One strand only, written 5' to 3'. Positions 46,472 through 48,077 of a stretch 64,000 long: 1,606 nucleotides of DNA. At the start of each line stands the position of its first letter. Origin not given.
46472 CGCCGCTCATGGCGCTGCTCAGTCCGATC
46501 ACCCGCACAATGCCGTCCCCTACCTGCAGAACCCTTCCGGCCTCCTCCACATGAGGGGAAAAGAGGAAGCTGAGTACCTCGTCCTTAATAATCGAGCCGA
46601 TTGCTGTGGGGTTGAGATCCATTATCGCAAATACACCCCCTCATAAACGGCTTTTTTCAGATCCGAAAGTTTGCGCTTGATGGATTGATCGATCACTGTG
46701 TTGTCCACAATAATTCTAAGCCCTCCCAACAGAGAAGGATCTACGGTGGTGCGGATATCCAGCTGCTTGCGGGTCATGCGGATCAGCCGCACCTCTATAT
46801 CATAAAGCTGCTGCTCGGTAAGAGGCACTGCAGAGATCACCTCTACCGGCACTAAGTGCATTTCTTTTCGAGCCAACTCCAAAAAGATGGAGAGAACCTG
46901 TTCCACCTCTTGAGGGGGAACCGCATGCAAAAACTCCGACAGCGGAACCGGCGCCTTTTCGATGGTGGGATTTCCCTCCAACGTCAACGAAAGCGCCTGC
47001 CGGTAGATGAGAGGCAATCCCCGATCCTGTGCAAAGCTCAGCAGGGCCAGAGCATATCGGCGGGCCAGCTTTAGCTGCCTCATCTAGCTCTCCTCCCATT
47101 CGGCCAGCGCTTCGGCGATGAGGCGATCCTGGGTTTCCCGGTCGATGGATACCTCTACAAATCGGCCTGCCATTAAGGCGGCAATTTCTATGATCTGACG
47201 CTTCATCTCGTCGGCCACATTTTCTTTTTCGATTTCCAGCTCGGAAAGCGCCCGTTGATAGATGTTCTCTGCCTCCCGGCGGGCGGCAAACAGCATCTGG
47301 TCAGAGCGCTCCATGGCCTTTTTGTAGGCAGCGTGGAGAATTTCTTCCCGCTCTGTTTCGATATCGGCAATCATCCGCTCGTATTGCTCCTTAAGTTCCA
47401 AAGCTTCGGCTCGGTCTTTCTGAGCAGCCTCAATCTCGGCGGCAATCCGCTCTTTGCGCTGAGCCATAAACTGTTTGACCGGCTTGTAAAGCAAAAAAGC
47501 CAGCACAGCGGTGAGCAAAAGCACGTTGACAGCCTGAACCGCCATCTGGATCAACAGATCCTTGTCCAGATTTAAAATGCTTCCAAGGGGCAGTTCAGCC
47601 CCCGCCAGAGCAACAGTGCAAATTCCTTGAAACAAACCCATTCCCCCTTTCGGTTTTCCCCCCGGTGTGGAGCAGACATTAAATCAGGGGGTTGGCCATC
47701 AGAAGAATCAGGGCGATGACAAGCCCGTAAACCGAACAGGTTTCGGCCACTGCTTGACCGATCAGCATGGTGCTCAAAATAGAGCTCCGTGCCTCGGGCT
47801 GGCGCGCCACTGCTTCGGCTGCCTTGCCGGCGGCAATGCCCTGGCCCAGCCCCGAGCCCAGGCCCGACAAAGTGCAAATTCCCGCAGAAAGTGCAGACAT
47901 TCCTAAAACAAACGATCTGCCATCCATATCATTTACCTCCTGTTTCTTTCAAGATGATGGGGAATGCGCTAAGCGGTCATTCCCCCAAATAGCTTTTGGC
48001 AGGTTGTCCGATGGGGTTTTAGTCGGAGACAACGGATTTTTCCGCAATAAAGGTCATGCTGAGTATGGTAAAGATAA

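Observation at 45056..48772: A self-contained F-type ATPase operon encoding only a, c, b, delta and alpha (no gamma, beta or epsilon)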

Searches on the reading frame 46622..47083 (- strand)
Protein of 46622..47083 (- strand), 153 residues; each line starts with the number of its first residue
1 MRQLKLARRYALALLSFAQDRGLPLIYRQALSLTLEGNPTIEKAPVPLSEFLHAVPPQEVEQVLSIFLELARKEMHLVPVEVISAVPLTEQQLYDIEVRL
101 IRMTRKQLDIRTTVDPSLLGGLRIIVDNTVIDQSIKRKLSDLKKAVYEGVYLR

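Call 5: search_protein_families(library=ncbifam, proteins=[window:46622-47083:-], max_evalue=0.01)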
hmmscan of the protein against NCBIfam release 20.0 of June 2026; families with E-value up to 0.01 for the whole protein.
window:46622-47083:- (153 aa): 13 families
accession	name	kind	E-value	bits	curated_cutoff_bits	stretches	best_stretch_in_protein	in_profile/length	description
TIGR01145.1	ATP_synt_delta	equivalog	2.5e-18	66.9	57.5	1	60-144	85-170/172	ATP synthase F1 subunit delta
NF004403.0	PRK05758.2-4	equivalog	6e-17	62.3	148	1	59-147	88-177/180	F0F1 ATP synthase subunit delta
NF004402.0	PRK05758.2-2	equivalog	7.5e-17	61.9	115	1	61-146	92-177/179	F0F1 ATP synthase subunit delta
NF009975.0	PRK13436.1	equivalog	2.7e-15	56.9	129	1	60-147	91-178/180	F0F1 ATP synthase subunit delta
NF004406.0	PRK05758.3-2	equivalog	9.1e-15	55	172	1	59-147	95-183/186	F0F1 ATP synthase subunit delta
NF009967.0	PRK13430.1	equivalog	2.8e-14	53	200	1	59-146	182-269/271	F0F1 ATP synthase subunit delta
NF004401.0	PRK05758.2-1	equivalog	1.4e-13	51.3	116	1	60-145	86-176/178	F0F1 ATP synthase subunit delta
NF009964.0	PRK13429.1-3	equivalog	2.4e-12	47.1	154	1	60-146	86-176/180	F0F1 ATP synthase subunit delta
NF004404.0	PRK05758.2-5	equivalog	2.4e-11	44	221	1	60-144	89-173/177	F0F1 ATP synthase subunit delta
NF009961.0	PRK13428.1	equivalog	1.8e-08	34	328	1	48-141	345-438/445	F0F1 ATP synthase subunit B/delta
NF004399.0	PRK05758.1-1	equivalog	2.9e-07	30.6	160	1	60-144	88-173/179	F0F1 ATP synthase subunit delta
NF009969.0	PRK13434.1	equivalog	6.2e-06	26.2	179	1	78-148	105-175/186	F0F1 ATP synthase subunit delta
NF009976.0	PRK13441.1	equivalog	2e-05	24.4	153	1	61-146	91-176/182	F0F1 ATP synthase subunit delta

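Call 6: search_protein_families(library=pfam, proteins=[window:46622-47083:-], max_evalue=0.01)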
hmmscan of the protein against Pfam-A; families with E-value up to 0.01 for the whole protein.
window:46622-47083:- (153 aa): 1 family
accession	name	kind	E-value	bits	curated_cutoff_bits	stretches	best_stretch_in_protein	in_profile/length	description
PF00213.23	OSCP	-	1e-23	84.7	22.3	1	59-145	84-171/172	ATP synthase delta (OSCP) subunit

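Call 27: search_solved_structures(query=window:46622-47083:-, max_evalue=1, show_alignments=3)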
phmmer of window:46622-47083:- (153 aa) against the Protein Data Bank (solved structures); distinct sequences matched with E-value up to 1: 26.
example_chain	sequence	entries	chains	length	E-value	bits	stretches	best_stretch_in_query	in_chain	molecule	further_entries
6n2y_I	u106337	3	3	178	1.1e-06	32.2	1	57-144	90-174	ATP synthase subunit delta | Bacillus PS3 ATP synthase subunit delta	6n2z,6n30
5dn6_H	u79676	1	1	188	1e-05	29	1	78-148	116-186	ATP synthase subunit delta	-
8h9e_O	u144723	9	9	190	1.1e-05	29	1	62-148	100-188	ATP synthase subunit O, mitochondrial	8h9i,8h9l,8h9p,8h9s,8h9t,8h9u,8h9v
5t4o_L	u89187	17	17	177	1.4e-05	28.5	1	62-142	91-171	ATP synthase subunit delta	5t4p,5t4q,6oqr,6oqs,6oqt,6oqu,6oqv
8dbq_W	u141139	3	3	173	1.8e-05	28.2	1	62-142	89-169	ATP synthase subunit delta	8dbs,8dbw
7jg5_d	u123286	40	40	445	2.6e-05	27.7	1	31-140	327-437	ATP synthase subunit b-delta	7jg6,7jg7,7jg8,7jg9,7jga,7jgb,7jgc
9bxu_S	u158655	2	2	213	3e-05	27.5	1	63-148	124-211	ATP synthase subunit O, mitochondrial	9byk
9pex_O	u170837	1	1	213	3.1e-05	27.4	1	63-148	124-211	ATP synthase peripheral stalk subunit OSCP, mitochondrial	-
9o19_W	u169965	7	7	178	3.8e-05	27.2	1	46-146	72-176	ATP synthase subunit delta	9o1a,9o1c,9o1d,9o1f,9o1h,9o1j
6j5i_S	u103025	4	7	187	5.1e-05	26.8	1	63-146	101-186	ATP synthase subunit O, mitochondrial | ATP synthase peripheral stalk subunit OSCP, mitochondrial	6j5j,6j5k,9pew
6tt7_J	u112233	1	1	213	5.2e-05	26.7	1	63-148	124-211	ATP synthase peripheral stalk subunit OSCP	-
9jc1_I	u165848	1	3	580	9.1e-05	25.9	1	82-146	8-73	ATP synthase delta subunit,ATP synthase subunit alpha,ATP synthase subunit alpha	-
9b0x_O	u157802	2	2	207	0.00019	24.9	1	60-141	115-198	ATP synthase subunit OSCP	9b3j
9itj_S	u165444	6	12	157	0.00048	23.6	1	77-145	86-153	ATP synthase subunit delta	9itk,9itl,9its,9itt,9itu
6yy0_S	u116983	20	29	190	0.00053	23.5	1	63-148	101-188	ATP synthase subunit O, mitochondrial | ATP synthase peripheral stalk subunit OSCP, mitochondrial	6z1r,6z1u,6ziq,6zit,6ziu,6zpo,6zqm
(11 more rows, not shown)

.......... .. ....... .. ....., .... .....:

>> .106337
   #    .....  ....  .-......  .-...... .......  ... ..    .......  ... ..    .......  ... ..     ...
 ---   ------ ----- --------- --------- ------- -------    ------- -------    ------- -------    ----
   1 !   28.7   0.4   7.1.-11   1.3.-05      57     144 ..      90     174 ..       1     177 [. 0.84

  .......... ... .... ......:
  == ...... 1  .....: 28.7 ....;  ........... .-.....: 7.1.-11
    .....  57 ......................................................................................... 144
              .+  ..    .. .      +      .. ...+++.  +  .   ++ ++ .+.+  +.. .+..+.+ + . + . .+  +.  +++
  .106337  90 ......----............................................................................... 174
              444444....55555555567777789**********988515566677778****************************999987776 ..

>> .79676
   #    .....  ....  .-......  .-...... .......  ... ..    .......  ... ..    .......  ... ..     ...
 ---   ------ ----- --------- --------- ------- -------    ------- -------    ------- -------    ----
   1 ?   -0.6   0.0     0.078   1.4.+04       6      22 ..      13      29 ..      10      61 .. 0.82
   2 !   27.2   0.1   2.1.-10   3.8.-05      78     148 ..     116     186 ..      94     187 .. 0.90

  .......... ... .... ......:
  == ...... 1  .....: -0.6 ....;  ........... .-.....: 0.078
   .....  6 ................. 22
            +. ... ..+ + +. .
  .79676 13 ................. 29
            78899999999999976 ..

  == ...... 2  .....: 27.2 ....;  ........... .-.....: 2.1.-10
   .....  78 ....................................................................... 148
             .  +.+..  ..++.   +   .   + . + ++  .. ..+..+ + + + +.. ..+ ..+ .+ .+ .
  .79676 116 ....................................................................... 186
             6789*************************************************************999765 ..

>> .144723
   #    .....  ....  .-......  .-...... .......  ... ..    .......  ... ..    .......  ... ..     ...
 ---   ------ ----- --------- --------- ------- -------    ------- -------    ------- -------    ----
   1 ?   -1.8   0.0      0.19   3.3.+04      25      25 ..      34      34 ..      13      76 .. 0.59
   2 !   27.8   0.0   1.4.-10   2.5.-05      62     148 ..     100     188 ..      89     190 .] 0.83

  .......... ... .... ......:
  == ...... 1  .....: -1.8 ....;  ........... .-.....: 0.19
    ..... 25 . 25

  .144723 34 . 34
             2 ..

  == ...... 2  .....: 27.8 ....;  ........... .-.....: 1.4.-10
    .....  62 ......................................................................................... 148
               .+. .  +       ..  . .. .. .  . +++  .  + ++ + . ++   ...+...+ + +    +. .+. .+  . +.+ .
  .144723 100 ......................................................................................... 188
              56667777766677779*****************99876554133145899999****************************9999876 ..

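Call 52: predict_structure(protein=window:46622-47083:-)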
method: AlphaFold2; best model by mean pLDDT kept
length: 153 residues; sequences in the alignment: 1
mean_pLDDT: 51.8   pTM: 0.46
mean pLDDT of the five models: 51.8, 42.2, 40.0, 36.9, 35.0
residues with pLDDT >= 90: 0; 70-90: 1; 50-70: 89; < 50: 63
segments of 3 or more residues with pLDDT < 50: 1-9, 19-22, 26-28, 34-47, 105-118, 128-130, 145-153
pLDDT, mean of each block of 10 residues (from residue 1): 41 51 49 42 43 60 62 55 66 63 49 46 52 57 45 36
secondary structure, 60 per line:
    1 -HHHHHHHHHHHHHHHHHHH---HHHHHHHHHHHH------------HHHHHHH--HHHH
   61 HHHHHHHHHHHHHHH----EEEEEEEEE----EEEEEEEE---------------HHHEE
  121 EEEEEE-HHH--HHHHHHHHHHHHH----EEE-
elements in order: H2-20 H24-35 H48-54 H57-75 E80-88 E93-100 E119-126 H133-145 E150-152
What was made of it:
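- Tried and rejected: Single-sequence AlphaFold2 of delta: low confidence (pLDDT 52, call 52).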

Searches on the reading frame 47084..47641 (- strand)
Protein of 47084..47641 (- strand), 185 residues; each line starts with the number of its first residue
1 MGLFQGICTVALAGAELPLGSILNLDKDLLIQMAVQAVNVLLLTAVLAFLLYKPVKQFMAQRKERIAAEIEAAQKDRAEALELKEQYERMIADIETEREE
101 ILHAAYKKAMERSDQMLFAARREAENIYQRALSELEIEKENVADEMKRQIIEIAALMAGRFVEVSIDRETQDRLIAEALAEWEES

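Call 5: search_protein_families(library=ncbifam, proteins=[window:47084-47641:-], max_evalue=0.01)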
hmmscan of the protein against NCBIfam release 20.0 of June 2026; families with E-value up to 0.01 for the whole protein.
window:47084-47641:- (185 aa): 23 families
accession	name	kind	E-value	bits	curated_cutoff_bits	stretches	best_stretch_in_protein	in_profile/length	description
NF009992.0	PRK13461.1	equivalog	8e-22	77.5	127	1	32-178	7-153/159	F0F1 ATP synthase subunit B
NF011043.0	PRK14473.1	equivalog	4.5e-19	69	168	1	25-182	6-160/164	F0F1 ATP synthase subunit B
TIGR01144.1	ATP_synt_b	equivalog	5.7e-19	68.5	65.5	1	36-181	1-146/147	F0F1 ATP synthase subunit B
TIGR03321.1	alt_F1F0_F0_B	exception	2.2e-17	63.7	224.7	1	34-161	9-136/246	alternate F1F0 ATPase, F0 subunit B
NF011044.0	PRK14474.1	equivalog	7e-16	58.4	339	1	33-154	8-129/258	F0F1 ATP synthase subunit B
NF006293.0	PRK08476.1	equivalog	2.7e-15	56.8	118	1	33-158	10-135/141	F0F1 ATP synthase subunit B'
NF005607.0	PRK07353.1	equivalog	3.3e-15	56.2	131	1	32-161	22-151/155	F0F1 ATP synthase subunit B'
NF009987.0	PRK13453.1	equivalog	2e-14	53.7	172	1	33-181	21-169/173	F0F1 ATP synthase subunit B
NF004411.0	PRK05759.1-2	equivalog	2.4e-13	50.5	131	1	31-179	5-153/156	F0F1 ATP synthase subunit B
NF004412.0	PRK05759.1-3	equivalog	7.8e-13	48.7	156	1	34-184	31-182/185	F0F1 ATP synthase subunit B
NF005606.0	PRK07352.1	equivalog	5.1e-12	45.9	137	1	38-182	28-172/175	F0F1 ATP synthase subunit B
NF004413.0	PRK05759.1-4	equivalog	7.2e-10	39.2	197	1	36-180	10-154/156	F0F1 ATP synthase subunit B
NF004872.0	PRK06231.1-2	equivalog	8e-10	39.1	304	1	38-180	55-195/198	F0F1 ATP synthase subunit B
NF011042.0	PRK14472.1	equivalog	9.6e-10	38.7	198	1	17-181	8-169/175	F0F1 ATP synthase subunit B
NF009991.0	PRK13460.1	equivalog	1.1e-08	35.3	183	1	23-179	12-165/173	F0F1 ATP synthase subunit B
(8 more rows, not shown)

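Call 6: search_protein_families(library=pfam, proteins=[window:47084-47641:-], max_evalue=0.01)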
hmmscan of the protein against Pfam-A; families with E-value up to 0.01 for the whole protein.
window:47084-47641:- (185 aa): 1 family
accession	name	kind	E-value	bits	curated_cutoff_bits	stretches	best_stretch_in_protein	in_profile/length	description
PF00430.23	ATP-synt_B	-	4.8e-17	62.7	28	1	34-160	3-129/132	ATP synthase B/B' CF(0)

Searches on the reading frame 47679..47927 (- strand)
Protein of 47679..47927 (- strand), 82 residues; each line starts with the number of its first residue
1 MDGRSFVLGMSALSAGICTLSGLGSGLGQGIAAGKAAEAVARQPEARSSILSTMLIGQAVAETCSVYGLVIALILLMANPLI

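Call 5: search_protein_families(library=ncbifam, proteins=[window:47679-47927:-], max_evalue=0.01)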
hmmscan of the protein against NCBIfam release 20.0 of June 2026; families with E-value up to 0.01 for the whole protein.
window:47679-47927:- (82 aa): 20 families
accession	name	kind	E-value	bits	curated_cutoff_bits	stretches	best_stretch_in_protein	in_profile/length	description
NF005521.0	PRK07159.1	equivalog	2.9e-21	75.4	122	1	11-77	33-99/101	F0F1 ATP synthase subunit C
NF005608.0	PRK07354.1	equivalog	2.4e-19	69.7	128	1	9-81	7-80/81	F0F1 ATP synthase subunit C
TIGR01260.1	ATP_synt_c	equivalog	7.3e-19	67.6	43.95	1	22-78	2-58/58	ATP synthase F0 subunit C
NF009998.0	PRK13468.1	equivalog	9.8e-17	61.1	116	1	9-81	9-82/88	F0F1 ATP synthase subunit C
TIGR03322.1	alt_F1F0_F0_C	exception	1.1e-14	54.8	130.85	1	9-81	8-81/86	alternate F1F0 ATPase, F0 subunit C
NF009999.0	PRK13471.1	equivalog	1.7e-14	53.8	124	1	11-77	16-83/85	F0F1 ATP synthase subunit C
NF005363.0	PRK06876.1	equivalog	2.1e-13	49.9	71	1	7-81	4-79/80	F0F1 ATP synthase subunit C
NF005900.0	PRK07874.1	equivalog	2.5e-12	46.9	114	1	9-74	17-79/80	ATP synthase F0 subunit C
NF005733.0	PRK07558.1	equivalog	2.3e-10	40.5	85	1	13-78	9-74/75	F0F1 ATP synthase subunit C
NF006295.0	PRK08482.1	equivalog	2.7e-10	40.7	135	1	6-82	27-104/105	F0F1 ATP synthase subunit C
NF011483.0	PRK14893.1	equivalog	7.3e-10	39.1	188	1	10-78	10-75/162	V-type ATP synthase subunit K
NF009995.0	PRK13464.1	equivalog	8e-09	36.1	168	1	12-81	16-86/101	F0F1 ATP synthase subunit B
NF004913.0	PRK06271.1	equivalog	4.3e-08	32.7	211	1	10-78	7-72/220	V-type ATP synthase subunit K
NF004532.0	PRK05880.1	equivalog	3.3e-07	30.4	120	1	10-78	9-79/83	F0F1 ATP synthase subunit C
NF005124.0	PRK06558.1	equivalog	5.1e-07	29.6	127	1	14-77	20-80/159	V-type ATP synthase subunit K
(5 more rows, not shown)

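Call 6: search_protein_families(library=pfam, proteins=[window:47679-47927:-], max_evalue=0.01)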
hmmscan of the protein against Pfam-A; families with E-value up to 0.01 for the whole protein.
window:47679-47927:- (82 aa): 1 family
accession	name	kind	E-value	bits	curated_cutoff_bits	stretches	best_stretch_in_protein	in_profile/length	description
PF00137.26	ATP-synt_C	-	5.6e-19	68.6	24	1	13-75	1-60/60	ATP synthase subunit C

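Call 26: search_solved_structures(query=window:47679-47927:-, max_evalue=0.001, show_alignments=5)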
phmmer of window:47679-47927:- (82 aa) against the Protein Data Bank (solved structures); distinct sequences matched with E-value up to 0.001: 44.
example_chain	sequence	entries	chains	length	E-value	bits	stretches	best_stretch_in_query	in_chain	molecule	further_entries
4bem_J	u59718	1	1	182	1.9e-42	145.3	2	6-81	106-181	F1FO ATPASE C1 SUBUNIT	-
4bem_A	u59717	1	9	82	1.6e-27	98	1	1-81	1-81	F1FO ATPASE C2 SUBUNIT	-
3zk1_A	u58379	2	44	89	1.8e-27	97.8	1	3-81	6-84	ATP SYNTHASE SUBUNIT C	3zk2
1yce_A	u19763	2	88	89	2.4e-25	91.1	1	4-82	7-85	subunit c | ATP SYNTHASE SUBUNIT C, SODIUM ION SPECIFIC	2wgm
3v3c_A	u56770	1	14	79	5.6e-17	64.6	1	8-82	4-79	ATP synthase subunit c, chloroplastic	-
2wie_A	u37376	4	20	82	7.6e-17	64.2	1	13-82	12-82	ATP SYNTHASE C CHAIN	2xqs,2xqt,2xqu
4mjn_A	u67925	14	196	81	7.9e-17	64.2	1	7-82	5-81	ATP synthase subunit c, chloroplastic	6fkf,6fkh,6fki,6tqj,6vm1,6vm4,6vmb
2w5j_A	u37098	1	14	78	4e-16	61.9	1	7-80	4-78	ATP SYNTHASE C CHAIN, CHLOROPLASTIC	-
22vl_M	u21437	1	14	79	4.2e-16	61.9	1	7-81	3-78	ATP synthase subunit c, chloroplastic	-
7wem_A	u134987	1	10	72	1e-09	41.7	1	12-76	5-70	ATP synthase subunit c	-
1wu0_A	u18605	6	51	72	1.4e-09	41.2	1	11-76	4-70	ATP synthase C chain | ATP synthase subunit c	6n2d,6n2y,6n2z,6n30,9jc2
9itj_H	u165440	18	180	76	3e-08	37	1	11-75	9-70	ATP synthase subunit c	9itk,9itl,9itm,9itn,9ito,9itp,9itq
7p2y_G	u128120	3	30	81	1.1e-07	35.2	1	6-82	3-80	ATP synthase subunit c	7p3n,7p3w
2bl2_A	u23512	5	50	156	3.5e-07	33.6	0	5-77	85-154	V-TYPE SODIUM ATP SYNTHASE SUBUNIT K | V-Type Sodium ATPase Subunit K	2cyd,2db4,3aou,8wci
9o1a_I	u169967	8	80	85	9.4e-07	32.3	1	7-82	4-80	ATP synthase subunit c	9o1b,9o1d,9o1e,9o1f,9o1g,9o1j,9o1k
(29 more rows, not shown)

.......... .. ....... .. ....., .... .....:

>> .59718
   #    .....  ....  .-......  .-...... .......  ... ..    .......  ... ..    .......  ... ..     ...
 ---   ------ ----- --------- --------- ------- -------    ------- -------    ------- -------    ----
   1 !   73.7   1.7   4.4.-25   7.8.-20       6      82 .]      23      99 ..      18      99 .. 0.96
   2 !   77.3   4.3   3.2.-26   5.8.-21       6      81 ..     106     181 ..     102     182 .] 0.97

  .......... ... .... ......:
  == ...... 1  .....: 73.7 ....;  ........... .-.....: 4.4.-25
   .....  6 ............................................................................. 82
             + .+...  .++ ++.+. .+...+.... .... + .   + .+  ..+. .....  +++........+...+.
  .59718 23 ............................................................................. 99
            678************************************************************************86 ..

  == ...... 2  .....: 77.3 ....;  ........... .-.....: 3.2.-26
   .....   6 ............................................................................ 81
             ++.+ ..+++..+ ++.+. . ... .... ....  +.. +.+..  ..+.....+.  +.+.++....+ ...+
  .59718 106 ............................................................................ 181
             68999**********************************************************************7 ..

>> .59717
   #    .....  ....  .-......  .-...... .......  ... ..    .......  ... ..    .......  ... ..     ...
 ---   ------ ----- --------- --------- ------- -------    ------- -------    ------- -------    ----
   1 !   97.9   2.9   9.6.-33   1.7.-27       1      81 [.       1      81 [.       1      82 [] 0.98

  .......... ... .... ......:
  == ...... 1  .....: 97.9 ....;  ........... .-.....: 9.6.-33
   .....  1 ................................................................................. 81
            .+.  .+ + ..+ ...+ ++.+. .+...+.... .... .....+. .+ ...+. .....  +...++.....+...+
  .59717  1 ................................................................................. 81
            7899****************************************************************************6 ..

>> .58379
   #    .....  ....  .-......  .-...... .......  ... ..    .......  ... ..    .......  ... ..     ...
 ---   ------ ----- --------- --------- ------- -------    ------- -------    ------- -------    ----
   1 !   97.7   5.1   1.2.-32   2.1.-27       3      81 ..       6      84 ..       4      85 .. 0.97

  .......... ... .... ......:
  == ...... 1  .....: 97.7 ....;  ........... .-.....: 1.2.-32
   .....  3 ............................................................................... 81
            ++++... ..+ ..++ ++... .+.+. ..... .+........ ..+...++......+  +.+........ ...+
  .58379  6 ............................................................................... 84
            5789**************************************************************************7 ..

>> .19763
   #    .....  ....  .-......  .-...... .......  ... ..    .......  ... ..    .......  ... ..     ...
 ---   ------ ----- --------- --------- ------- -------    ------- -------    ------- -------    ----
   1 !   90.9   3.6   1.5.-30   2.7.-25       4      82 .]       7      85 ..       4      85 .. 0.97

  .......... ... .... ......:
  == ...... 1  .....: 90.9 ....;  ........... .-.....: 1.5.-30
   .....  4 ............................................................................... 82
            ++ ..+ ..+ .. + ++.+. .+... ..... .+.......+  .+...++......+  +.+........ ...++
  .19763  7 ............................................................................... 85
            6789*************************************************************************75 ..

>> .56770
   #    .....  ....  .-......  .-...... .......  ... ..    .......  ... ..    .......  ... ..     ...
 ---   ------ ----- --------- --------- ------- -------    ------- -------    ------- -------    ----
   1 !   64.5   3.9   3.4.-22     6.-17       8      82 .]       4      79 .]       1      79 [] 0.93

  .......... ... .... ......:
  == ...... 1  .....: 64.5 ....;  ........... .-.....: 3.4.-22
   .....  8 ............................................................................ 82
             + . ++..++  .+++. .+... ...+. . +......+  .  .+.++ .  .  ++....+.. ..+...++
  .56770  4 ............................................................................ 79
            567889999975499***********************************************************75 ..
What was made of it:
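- On Na+-translocating F-ATP synthase: Q29, E62, T63 and Y67 align with the ligands, but the T67 position is Cys64 (call 26).
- Closest known: Na+-translocating F-ATP synthases. Same: It has the aligned Q, E, T/S and Y ligands (call 26).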
